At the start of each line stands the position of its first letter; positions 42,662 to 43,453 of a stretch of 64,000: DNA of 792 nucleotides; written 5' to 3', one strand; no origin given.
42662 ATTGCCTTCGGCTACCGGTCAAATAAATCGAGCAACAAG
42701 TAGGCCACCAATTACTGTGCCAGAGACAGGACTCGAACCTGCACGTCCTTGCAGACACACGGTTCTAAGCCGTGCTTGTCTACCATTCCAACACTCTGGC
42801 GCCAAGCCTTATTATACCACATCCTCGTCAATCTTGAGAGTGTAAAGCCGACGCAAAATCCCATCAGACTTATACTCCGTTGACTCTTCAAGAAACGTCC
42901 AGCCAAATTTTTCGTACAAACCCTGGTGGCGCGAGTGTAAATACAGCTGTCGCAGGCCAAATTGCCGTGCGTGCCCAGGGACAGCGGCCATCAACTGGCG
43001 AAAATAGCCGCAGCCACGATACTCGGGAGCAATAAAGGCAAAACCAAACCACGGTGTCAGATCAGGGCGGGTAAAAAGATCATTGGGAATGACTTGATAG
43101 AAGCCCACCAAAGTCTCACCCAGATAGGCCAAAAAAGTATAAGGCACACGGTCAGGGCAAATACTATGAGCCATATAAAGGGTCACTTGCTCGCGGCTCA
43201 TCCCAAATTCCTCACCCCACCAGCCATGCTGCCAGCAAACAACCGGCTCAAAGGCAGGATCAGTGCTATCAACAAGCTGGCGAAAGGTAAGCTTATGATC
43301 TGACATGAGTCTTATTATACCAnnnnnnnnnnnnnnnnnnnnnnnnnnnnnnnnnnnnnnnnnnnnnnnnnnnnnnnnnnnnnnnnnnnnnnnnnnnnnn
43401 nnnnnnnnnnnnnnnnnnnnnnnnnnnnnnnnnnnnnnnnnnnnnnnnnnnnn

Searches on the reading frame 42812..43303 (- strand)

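Call 37: search_protein_families(library=pfam, proteins=[window:42812-43303:-], max_evalue=0.001)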
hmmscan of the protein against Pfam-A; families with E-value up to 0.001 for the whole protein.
window:42812-43303:- (163 aa): 4 families
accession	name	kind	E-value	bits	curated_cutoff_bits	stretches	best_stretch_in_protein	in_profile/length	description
PF00583.31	Acetyltransf_1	-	2.2e-09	38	20.7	1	48-135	24-116/116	Acetyltransferase (GNAT) family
PF13508.13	Acetyltransf_7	-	9.3e-09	36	27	1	56-136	5-83/84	Acetyltransferase (GNAT) domain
PF13527.13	Acetyltransf_9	-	1.7e-07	31.8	25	1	56-137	43-126/127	Acetyltransferase (GNAT) domain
PF13673.13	Acetyltransf_10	-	0.00025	21.5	23.6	1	56-149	33-119/128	Acetyltransferase (GNAT) domain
